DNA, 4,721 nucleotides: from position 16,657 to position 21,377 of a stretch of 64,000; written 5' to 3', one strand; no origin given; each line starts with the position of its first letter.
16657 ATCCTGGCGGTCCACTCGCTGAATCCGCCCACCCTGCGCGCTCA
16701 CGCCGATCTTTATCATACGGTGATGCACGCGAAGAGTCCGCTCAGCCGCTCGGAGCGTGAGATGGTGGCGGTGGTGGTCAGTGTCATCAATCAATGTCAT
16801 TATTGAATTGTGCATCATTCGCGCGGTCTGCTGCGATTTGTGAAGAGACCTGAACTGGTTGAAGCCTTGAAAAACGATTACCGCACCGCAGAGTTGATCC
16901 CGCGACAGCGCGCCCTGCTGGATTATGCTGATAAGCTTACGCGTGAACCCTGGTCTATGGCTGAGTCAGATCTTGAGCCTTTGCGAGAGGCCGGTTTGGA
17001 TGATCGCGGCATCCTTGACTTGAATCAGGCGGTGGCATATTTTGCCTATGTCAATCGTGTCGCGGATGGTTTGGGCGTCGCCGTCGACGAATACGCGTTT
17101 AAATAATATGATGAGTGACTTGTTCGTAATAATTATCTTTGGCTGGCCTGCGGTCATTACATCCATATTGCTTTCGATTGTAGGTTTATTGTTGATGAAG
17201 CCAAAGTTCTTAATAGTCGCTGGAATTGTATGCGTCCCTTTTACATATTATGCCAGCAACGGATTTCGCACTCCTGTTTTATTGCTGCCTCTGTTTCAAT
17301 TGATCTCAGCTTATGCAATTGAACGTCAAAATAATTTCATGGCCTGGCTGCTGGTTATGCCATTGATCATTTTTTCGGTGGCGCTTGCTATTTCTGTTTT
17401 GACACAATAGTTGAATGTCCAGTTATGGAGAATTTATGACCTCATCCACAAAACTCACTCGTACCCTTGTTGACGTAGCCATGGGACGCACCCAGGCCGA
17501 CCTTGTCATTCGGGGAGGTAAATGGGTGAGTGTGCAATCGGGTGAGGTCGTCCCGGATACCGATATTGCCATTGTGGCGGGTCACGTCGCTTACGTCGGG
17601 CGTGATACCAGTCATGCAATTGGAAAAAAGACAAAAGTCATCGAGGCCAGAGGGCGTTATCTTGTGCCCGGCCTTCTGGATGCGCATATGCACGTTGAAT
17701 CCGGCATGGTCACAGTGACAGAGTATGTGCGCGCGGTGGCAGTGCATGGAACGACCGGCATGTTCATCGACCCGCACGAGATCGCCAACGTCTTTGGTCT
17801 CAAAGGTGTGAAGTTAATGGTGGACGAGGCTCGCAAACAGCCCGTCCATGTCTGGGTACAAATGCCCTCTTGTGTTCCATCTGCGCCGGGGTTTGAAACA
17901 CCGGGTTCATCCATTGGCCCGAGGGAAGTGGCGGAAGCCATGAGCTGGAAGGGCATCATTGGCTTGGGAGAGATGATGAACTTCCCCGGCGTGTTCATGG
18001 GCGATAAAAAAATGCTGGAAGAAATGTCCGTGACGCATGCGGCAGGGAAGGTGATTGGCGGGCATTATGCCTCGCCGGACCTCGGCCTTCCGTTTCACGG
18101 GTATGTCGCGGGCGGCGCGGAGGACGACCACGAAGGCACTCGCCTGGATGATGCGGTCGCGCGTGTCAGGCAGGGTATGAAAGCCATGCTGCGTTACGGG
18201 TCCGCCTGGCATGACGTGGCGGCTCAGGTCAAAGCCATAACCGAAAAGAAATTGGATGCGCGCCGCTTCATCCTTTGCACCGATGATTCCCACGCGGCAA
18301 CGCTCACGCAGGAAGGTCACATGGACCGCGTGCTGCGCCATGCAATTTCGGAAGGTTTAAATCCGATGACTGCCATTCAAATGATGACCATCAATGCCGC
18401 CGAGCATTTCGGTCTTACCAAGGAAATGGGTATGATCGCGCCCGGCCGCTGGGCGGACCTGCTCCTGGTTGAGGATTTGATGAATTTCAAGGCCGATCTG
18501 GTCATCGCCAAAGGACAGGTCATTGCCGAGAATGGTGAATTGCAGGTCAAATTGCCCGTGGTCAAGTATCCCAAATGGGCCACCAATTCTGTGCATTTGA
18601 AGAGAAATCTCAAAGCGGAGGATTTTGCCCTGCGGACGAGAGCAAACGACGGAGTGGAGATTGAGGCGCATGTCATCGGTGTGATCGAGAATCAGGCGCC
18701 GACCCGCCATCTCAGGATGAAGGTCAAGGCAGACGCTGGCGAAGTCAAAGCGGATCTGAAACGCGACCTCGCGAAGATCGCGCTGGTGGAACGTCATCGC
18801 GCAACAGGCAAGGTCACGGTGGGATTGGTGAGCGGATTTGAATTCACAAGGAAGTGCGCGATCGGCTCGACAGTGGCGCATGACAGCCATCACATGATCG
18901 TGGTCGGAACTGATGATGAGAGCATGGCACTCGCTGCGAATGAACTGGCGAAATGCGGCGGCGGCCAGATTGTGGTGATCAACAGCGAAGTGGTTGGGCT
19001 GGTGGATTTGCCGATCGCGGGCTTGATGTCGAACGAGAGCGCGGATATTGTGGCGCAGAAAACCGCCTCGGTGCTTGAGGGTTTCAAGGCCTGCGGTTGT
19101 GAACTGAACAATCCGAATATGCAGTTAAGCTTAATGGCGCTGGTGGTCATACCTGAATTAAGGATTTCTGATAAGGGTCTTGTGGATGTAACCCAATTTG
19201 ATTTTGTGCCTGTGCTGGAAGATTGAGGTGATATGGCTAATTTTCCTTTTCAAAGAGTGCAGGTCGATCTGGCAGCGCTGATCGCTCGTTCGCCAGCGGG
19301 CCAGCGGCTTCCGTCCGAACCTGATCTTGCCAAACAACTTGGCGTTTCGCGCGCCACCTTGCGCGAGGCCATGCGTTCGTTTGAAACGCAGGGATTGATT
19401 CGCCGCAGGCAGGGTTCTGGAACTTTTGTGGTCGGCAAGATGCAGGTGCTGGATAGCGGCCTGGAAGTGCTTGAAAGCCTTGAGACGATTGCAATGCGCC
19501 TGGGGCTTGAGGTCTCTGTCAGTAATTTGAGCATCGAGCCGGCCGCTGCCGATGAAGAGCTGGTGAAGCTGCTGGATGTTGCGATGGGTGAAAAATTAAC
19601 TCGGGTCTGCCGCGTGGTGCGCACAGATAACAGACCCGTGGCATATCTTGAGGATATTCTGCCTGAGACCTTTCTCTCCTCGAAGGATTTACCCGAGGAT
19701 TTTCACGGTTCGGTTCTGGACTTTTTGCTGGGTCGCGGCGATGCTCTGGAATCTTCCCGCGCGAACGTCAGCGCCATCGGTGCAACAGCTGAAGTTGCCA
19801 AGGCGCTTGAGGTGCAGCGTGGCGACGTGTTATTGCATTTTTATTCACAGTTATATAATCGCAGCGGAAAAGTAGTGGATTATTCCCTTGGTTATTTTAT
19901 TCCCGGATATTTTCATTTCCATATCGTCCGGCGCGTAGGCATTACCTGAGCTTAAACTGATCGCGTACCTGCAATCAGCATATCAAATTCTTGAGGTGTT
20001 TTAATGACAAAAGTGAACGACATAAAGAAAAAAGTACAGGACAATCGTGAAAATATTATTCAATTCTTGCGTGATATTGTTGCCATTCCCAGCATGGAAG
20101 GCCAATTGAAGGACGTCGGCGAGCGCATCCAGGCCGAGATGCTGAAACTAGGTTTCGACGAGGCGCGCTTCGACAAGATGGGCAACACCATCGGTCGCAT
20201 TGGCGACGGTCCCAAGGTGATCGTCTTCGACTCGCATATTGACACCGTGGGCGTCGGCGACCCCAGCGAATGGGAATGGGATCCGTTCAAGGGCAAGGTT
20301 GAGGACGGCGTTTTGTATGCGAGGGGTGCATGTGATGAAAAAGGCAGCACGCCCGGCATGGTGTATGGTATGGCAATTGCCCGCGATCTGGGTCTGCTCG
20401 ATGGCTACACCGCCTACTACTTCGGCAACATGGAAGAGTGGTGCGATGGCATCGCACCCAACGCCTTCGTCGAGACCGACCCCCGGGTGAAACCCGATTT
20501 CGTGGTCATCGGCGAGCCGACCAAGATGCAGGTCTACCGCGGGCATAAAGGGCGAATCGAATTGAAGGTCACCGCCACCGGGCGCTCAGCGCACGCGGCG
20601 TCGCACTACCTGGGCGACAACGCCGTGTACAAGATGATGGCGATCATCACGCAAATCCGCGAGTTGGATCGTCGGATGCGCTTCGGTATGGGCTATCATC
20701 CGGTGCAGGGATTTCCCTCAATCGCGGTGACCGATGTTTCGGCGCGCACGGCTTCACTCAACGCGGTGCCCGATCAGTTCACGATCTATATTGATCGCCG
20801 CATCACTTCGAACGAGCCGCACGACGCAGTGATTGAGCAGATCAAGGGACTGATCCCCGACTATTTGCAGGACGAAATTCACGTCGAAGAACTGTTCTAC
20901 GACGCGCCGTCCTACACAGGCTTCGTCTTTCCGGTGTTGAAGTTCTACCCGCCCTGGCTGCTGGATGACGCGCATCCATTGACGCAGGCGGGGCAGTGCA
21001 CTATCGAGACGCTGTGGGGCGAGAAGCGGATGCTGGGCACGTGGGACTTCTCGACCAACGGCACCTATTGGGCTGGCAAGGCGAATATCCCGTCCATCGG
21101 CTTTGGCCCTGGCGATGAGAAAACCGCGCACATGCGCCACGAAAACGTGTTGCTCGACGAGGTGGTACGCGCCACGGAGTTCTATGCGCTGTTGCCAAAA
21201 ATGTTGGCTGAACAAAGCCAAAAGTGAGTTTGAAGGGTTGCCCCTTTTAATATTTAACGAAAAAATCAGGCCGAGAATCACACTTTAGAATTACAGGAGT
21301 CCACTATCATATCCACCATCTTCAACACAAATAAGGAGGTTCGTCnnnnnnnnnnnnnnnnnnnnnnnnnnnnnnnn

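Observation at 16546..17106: Hidden selenoprotein: AhpD-like peroxidase with CxxU and a SECIS closely resembling fdhF's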

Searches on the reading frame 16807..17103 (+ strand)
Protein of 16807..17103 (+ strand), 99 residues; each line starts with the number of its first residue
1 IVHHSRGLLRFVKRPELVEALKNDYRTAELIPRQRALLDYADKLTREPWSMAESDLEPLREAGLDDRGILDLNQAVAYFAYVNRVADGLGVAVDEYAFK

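Call 19: find_related_loci(query=A2, collection=genome_contigs, flank=6000)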
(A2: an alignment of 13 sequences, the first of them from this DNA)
Query A2 (99 aa) in genome_contigs; peptide patterns used: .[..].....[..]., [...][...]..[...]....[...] (x = any residue, [..] = any of these).
600 stretches matched a pattern (row limit reached: there are more); 544 encode a relative of the query (tblastn E <= 1e-3); the best 80 are kept; 80 distinct loci.
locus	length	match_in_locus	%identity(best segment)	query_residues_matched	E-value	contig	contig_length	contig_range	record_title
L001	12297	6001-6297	86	1-99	2e-55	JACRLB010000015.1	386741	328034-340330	MAG: Chloroflexi bacterium isolate NC_groundwater_1870_Pr3_B-0.1um_52_44 SR2-18-B1_coassembly_18240, whole genome shotgu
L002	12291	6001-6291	80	1-97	1e-50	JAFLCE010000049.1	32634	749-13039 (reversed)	MAG: Anaerolineae bacterium isolate UWPOB_ANAER1 gnl_X_MCALJHDA_49, whole genome shotgun sequence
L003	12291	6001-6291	81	1-97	2e-49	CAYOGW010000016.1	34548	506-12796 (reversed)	MAG TPA_asm: uncultured Anaerolineaceae bacterium isolate SRP237561_co1_29 genome assembly, contig: NODE_1785_length_345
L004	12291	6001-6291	76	1-97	2e-48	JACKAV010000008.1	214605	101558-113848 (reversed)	MAG: Anaerolineales bacterium isolate HK-STAS-CHLO-4 HK-STAS-CHLO-4_8, whole genome shotgun sequence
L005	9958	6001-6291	75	1-97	4e-48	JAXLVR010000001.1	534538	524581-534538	MAG: Anaerolineales bacterium isolate STL-CHL2 C1.270.fa-1, whole genome shotgun sequence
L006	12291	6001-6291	78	1-97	4e-48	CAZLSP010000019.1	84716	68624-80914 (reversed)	MAG TPA_asm: uncultured Anaerolinea sp. isolate binchicken_co197_447 genome assembly, contig: NODE_220_length_84716_cov_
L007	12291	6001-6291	75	1-97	3e-47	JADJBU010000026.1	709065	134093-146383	MAG: Candidatus Villigracilis adiacens isolate Aved_BAT3C.518 tig01616780-10-7076350, whole genome shotgun sequence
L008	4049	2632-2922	74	1-97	6e-47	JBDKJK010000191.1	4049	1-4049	MAG: Chloroflexota bacterium isolate guil_2019_sw_WHONDRS-S19S_0049_B_bin.18 scaffold_1061152, whole genome shotgun sequ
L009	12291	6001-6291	70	1-97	3e-43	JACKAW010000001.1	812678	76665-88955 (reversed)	MAG: Anaerolineales bacterium isolate HK-STAS-CHLO-5 HK-STAS-CHLO-5_1, whole genome shotgun sequence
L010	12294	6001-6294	67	1-96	3e-38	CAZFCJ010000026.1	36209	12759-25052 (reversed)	MAG TPA_asm: uncultured Anaerolineaceae bacterium isolate SRP304980_co2_62 genome assembly, contig: NODE_308_length_3620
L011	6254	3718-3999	64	1-94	5e-38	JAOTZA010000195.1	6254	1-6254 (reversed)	MAG: Acidobacteriota bacterium isolate 21_Jan_SF_Bin62 21_Jan_SF_Bin62_scaffold_12663_c1, whole genome shotgun sequence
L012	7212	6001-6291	60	1-97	8e-38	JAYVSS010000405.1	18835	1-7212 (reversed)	MAG: Acidimicrobiia bacterium isolate GL74_DN_concoct_89 GL74_DN_concoct_89_404, whole genome shotgun sequence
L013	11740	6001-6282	65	1-94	3e-37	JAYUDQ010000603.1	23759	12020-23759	MAG: Acidimicrobiia bacterium isolate GFS_7213 GFS_7213_602, whole genome shotgun sequence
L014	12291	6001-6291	64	1-97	5e-37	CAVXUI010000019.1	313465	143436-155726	MAG: uncultured Chloroflexia bacterium isolate MFD04651.bin.2.9 genome assembly, contig: contig_46628, whole genome shot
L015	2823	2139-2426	63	1-96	3e-37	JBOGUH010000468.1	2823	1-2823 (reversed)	MAG: Anaerolineae bacterium isolate M3-S_metawrap_bin.12 k127_1798558, whole genome shotgun sequence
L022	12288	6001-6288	60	1-96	9e-36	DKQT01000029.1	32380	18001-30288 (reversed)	MAG TPA_asm: Candidatus Marinimicrobia bacterium UBA7301 UBA7301_contig_5539, whole genome shotgun sequence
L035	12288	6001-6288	58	1-96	2e-33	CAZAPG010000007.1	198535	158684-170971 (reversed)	MAG TPA_asm: uncultured Caldilineaceae bacterium isolate binchicken_co350_69 genome assembly, contig: NODE_54_length_198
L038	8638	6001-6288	57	1-96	2e-33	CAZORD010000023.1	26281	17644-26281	MAG TPA_asm: uncultured bacterium isolate SRP092902_co1_399 genome assembly, contig: NODE_2392_length_26281_cov_31.84561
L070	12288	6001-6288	54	1-96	2e-31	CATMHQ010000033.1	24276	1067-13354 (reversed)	MAG: uncultured Candidatus Marinimicrobia bacterium isolate SRR3967319_bin.30_MetaWRAP_v1.3_MAG genome assembly, contig:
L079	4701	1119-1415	53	1-99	4e-31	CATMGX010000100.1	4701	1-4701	MAG: uncultured Candidatus Marinimicrobia bacterium isolate SRR3966130_bin.15_MetaWRAP_v1.3_MAG genome assembly, contig:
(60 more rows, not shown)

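Call 58: search_protein_families(library=pfam, proteins=[L004:6260-7387:+, L005:4492-5670:+, L005:3774-4436:+, L038:6307-7650:+, L022:8868-9767:+, L079:2671-4005:+, L070:5308-5748:+, L035:4864-5670:+, L070:8414-9676:+], max_evalue=0.00001)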
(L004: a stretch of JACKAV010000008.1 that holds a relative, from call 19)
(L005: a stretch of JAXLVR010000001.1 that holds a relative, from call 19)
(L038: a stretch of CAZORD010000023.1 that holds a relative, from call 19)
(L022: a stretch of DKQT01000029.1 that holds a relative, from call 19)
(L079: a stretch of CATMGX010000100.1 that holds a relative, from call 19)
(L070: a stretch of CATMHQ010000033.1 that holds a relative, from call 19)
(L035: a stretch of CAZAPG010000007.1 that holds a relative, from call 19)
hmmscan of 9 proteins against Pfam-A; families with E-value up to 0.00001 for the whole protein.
L004:6260-7387:+ (375 aa): 3 families
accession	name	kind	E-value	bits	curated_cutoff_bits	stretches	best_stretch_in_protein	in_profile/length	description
PF01471.23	PG_binding_1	-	3.6e-34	117.2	23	2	315-372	1-57/57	Putative peptidoglycan binding domain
PF16158.11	N_BRCA1_IG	-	4.4e-25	88.8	28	1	135-236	1-107/108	Ig-like domain from next to BRCA1 gene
PF09374.15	PG_binding_3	-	1.4e-08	35.3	24.6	0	290-318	15-40/76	Predicted Peptidoglycan domain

L005:4492-5670:+ (392 aa): 6 families
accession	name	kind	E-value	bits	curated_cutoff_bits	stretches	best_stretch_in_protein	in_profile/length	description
PF10609.15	ParA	-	6.6e-94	314.4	27.1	1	131-371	2-245/246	NUBPL iron-transfer P-loop NTPase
PF01883.24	FeS_assembly_P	-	1.7e-20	73.5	23.5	1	40-110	1-72/73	Iron-sulfur cluster assembly protein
PF01656.29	CbiA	-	1.2e-13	51.5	25.4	1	135-301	1-82/125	CobQ/CobB/MinD/ParA nucleotide binding domain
PF13614.12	AAA_31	-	5.9e-11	43.1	27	1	134-182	3-50/177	AAA domain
PF09140.17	MipZ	-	1.6e-07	31.3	20.7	1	135-171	3-39/262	ATPase MipZ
PF00142.24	Fer4_NifH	-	3.6e-07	30.4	25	0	139-180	6-47/271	4Fe-4S iron sulfur cluster binding proteins, NifH/frxC family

L005:3774-4436:+ (220 aa): 7 families
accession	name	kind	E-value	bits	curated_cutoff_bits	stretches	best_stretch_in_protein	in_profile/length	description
PF00037.32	Fer4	-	5.1e-12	45.5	21.1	1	134-156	2-24/24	4Fe-4S binding domain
PF12838.12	Fer4_7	-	1.7e-09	38.4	27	1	97-154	1-52/52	4Fe-4S dicluster domain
PF13187.11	Fer4_9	-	9.4e-09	35.6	27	0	90-113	34-52/52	4Fe-4S dicluster domain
PF12797.12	Fer4_2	-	3.8e-08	33.2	24.5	0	133-152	3-22/22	4Fe-4S binding domain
PF14697.11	Fer4_21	-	1.1e-07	32.3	35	0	135-160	3-31/59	4Fe-4S dicluster domain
PF12837.12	Fer4_6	-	4.3e-07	30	25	0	134-155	3-24/24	4Fe-4S binding domain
PF13484.11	Fer4_16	-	1.1e-06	29.8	30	0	140-171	2-32/66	4Fe-4S double cluster binding domain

L038:6307-7650:+ (447 aa): 2 families
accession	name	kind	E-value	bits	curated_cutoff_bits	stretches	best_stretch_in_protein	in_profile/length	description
PF13520.12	AA_permease_2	-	9.2e-59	199.9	27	1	11-426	1-420/427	Amino acid permease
PF00324.27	AA_permease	-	1.2e-39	136.7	24.6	1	16-407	2-418/470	Amino acid permease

L022:8868-9767:+ (299 aa): 2 families
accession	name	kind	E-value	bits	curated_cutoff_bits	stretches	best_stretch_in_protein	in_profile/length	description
PF02274.22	ADI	-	1e-24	87.7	22.8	2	85-213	124-261/377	Arginine deiminase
PF19420.4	DDAH_eukar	-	6.8e-13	48.9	23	1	52-293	26-289/291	N,N dimethylarginine dimethylhydrolase, eukaryotic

L079:2671-4005:+ (444 aa): 2 families
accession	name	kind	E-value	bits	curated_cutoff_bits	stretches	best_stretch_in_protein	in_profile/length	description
PF01546.33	Peptidase_M20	-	1.2e-35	123.8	24.6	1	118-435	1-204/206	Peptidase family M20/M25/M40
PF07687.19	M20_dimer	-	4.2e-12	46.4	21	1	224-333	4-104/107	Peptidase dimerisation domain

L070:5308-5748:+ (146 aa): 1 family
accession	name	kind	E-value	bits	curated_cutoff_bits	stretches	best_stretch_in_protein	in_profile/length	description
PF14489.11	QueF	-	5.2e-20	71.9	27.3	1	68-141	1-73/81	QueF-like protein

L035:4864-5670:+ (268 aa): 1 family
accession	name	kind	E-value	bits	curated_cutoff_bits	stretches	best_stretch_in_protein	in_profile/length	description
PF14681.12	UPRTase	-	8.5e-74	247.9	27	1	67-267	2-206/206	Uracil phosphoribosyltransferase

L070:8414-9676:+ (420 aa): 2 families
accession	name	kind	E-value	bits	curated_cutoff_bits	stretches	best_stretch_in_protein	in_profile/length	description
PF01571.26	GCV_T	-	8.7e-63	212.4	25.6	1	40-288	10-255/255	Aminomethyltransferase folate-binding domain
PF08669.17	GCV_T_C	-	1.4e-15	57.4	25.9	1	331-411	4-80/80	Glycine cleavage T-protein C-terminal barrel domain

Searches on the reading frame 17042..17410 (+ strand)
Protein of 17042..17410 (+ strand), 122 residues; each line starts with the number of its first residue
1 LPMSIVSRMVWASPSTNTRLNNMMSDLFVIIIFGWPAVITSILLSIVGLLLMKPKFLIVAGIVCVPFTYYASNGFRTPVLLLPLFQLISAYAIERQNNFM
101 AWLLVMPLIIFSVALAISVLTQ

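Call 11: search_protein_families(library=ncbifam, proteins=[window:17042-17410:+], max_evalue=0.00001)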
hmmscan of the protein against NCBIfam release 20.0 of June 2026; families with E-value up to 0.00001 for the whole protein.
window:17042-17410:+ (122 aa): 0 families

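Call 32: search_protein_families(library=pfam, proteins=[window:17042-17410:+], max_evalue=0.001)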
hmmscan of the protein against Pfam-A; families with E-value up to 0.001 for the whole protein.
window:17042-17410:+ (122 aa): 0 families

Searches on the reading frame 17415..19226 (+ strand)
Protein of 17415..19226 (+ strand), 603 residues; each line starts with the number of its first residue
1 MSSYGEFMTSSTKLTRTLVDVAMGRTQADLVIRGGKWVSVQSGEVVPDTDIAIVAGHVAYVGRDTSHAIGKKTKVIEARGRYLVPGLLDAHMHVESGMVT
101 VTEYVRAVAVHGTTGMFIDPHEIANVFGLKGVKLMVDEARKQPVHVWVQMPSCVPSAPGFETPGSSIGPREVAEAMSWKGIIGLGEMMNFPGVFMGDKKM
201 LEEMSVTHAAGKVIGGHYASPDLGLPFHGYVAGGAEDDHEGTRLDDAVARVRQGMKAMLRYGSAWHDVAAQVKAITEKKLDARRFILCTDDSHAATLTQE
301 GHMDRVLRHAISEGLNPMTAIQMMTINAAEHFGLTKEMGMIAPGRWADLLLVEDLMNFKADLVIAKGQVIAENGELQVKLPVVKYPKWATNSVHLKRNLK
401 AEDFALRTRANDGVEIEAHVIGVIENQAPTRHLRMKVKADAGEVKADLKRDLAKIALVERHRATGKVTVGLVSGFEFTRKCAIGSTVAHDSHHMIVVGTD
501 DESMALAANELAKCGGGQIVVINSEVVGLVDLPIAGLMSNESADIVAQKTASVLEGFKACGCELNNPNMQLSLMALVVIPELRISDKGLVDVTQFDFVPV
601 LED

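Call 11: search_protein_families(library=ncbifam, proteins=[window:17415-19226:+], max_evalue=0.00001)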
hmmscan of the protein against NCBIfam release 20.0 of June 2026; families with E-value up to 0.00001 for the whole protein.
window:17415-19226:+ (603 aa): 28 families (the best 25 are shown)
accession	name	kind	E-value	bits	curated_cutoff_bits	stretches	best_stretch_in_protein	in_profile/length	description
TIGR01178.1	ade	equivalog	4.6e-154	513.9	472.5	1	29-598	1-550/552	adenine deaminase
NF007457.0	PRK10027.1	equivalog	1.2e-107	360.5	768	1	12-600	14-584/588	adenine deaminase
NF051886.1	XaaProDiPepCaul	equivalog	2.6e-17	62.9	500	2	31-97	1-67/398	Xaa-Pro dipeptidase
NF011990.0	PRK15446.2-6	subfamily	1e-13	50.8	233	1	258-372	280-384/390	alpha-D-ribose 1-methylphosphonate 5-triphosphate diphosphatase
NF006689.0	PRK09237.1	equivalog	3.7e-12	45.5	371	1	27-101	2-73/383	amidohydrolase/deacetylase family metallohydrolase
TIGR03178.1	allantoinase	equivalog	1.5e-11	43.7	357.85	1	29-96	1-62/441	allantoinase AllB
NF004839.0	PRK06189.1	equivalog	2.6e-11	42.8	631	1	28-96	3-65/451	allantoinase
TIGR02033.1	D-hydantoinase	equivalog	2e-10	40.2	393.25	1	31-119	2-90/454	dihydropyrimidinase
NF006056.0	PRK08204.1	subfamily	3.4e-10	39.3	391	1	29-94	4-67/449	hypothetical protein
TIGR02318.1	phosphono_phnM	equivalog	1.5e-09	37.3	390.55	0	313-370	318-375/376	phosphonate metabolism protein PhnM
NF005557.0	PRK07228.1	equivalog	3.8e-09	35.7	522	0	30-94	3-65/445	5'-deoxyadenosine deaminase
TIGR01975.1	isoAsp_dipep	equivalog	4.2e-09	36.1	331.25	0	306-379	314-385/389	beta-aspartyl-peptidase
TIGR01224.1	hutI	equivalog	5.1e-09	35.4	298.15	0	48-94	3-49/377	imidazolonepropionase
NF009060.0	PRK12394.1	equivalog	1.7e-08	33.6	442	0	28-95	3-68/381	metallo-dependent hydrolase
NF005960.0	PRK08044.1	equivalog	1.8e-08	33.5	688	0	28-116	3-88/453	allantoinase AllB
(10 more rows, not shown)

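Call 52: find_encoding_contigs(protein=window:17415-19226:+, flank=10000, max_places=3)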
Protein window:17415-19226:+ (603 aa): no gene with exactly this product is on record in the collection.

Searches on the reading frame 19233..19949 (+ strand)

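Call 11: search_protein_families(library=ncbifam, proteins=[window:19233-19949:+], max_evalue=0.00001)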
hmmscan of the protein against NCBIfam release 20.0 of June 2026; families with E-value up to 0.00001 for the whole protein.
window:19233-19949:+ (238 aa): 24 families
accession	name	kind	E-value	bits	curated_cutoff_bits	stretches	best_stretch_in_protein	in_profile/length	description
TIGR02325.1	C_P_lyase_phnF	equivalog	9.6e-25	87.5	156.8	1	17-223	21-228/238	phosphonate metabolism transcriptional regulator PhnF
NF041547.1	GntR_LSA1692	equivalog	3.9e-24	85.5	275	1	23-230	22-227/233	GntR family transcriptional regulator, LSA1692 subfamily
TIGR02018.2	his_ut_repres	equivalog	1.1e-22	80.6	220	1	9-203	4-197/226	histidine utilization transcriptional repressor HutC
TIGR03337.1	phnR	equivalog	9.1e-20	71.3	296.75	1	22-222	21-219/231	phosphonate utilization transcriptional regulator PhnR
NF052441.1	TransRegRv0792c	equivalog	1.5e-19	70.3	400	1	18-231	32-244/260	Rv0792c family HTH-type transcriptional regulator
NF007292.0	PRK09764.1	equivalog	6e-16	58.4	281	1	22-233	25-234/240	GntR family transcriptional regulator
TIGR02404.1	trehalos_R_Bsub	equivalog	2.5e-15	56.8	211.95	1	7-233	3-231/233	trehalose operon repressor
NF007001.0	PRK09464.1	equivalog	1.5e-13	51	330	1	22-70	30-78/254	pyruvate dehydrogenase complex transcriptional repressor PdhR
NF007486.0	PRK10079.1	equivalog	1.9e-13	50.7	363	1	18-218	27-226/241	phosphonate metabolism transcriptional regulator PhnF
NF007741.0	PRK10421.1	equivalog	5.3e-13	48.9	311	1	14-69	17-74/262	transcriptional regulator LldR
NF008491.0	PRK11402.1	subfamily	8.4e-13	48.4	269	1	22-218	31-225/243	GntR family transcriptional regulator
NF011575.0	PRK14999.1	equivalog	4.1e-11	42.7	424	1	23-209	33-216/241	histidine utilization repressor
NF052290.2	MocR_like_YczR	exception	4.3e-11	42.2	487.4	1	13-72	30-89/458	MocR-like transcription factor YczR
NF007588.0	PRK10225.1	equivalog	2.7e-10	40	442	1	3-71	8-78/257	Uxu operon transcriptional regulator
NF052282.1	PLP_TF_PdxR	equivalog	2.9e-08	33.2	320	1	21-68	20-67/448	MocR-like pyridoxine biosynthesis transcription factor PdxR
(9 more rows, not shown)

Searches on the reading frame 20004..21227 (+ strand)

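Call 11: search_protein_families(library=ncbifam, proteins=[window:20004-21227:+], max_evalue=0.00001)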
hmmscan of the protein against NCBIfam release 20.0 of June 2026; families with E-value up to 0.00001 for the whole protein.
window:20004-21227:+ (407 aa): 42 families (the best 25 are shown)
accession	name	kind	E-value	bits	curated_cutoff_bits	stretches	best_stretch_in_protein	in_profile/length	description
TIGR03526.1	selenium_YgeY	hypoth_equivalog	3e-135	451.1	321.5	1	5-400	2-392/395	YgeY family selenium metabolism-linked hydrolase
NF009555.0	PRK13004.1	equivalog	7.7e-127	423.5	321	1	3-403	2-397/399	YgeY family selenium metabolism-linked hydrolase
TIGR01910.1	DapE-ArgE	subfamily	2.9e-51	174.8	217.6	1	19-389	1-369/373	ArgE/DapE family deacylase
NF006400.0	PRK08651.1-3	equivalog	9.8e-38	130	374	1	13-403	30-408/410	succinyl-diaminopimelate desuccinylase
NF006399.0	PRK08651.1-2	equivalog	2.1e-37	129.1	381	1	16-393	4-396/405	succinyl-diaminopimelate desuccinylase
NF006365.0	PRK08588.1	subfamily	5.5e-37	128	289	1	15-395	6-374/383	succinyl-diaminopimelate desuccinylase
NF005373.0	PRK06915.1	equivalog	3.1e-36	125.2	428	1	67-396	91-412/422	peptidase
NF005710.0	PRK07522.1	subfamily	1.6e-34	119.7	412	1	59-399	56-386/391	acetylornithine deacetylase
TIGR01892.1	AcOrn-deacetyl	equivalog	8.6e-32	110.6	297.7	1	42-393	33-360/365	acetylornithine deacetylase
NF003367.0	PRK04443.1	equivalog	3.8e-30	105.4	363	1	13-223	4-194/349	[LysW]-lysine hydrolase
TIGR01900.1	dapE-gram_pos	equivalog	8.2e-30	103.9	304.2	1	16-296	3-272/351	succinyl-diaminopimelate desuccinylase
NF006402.0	PRK08651.1-5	equivalog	4e-29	101.7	369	1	17-392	4-358/369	succinyl-diaminopimelate desuccinylase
NF009557.0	PRK13009.1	equivalog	1.3e-28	100.2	284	1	17-395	4-368/377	succinyl-diaminopimelate desuccinylase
NF005306.0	PRK06837.1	subfamily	1.3e-26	93.4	376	1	71-225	98-250/427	ArgE/DapE family deacylase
NF009558.0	PRK13013.1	equivalog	2.5e-25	89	428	1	5-401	5-423/429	acetylornithine deacetylase/succinyl-diaminopimelate desuccinylase family protein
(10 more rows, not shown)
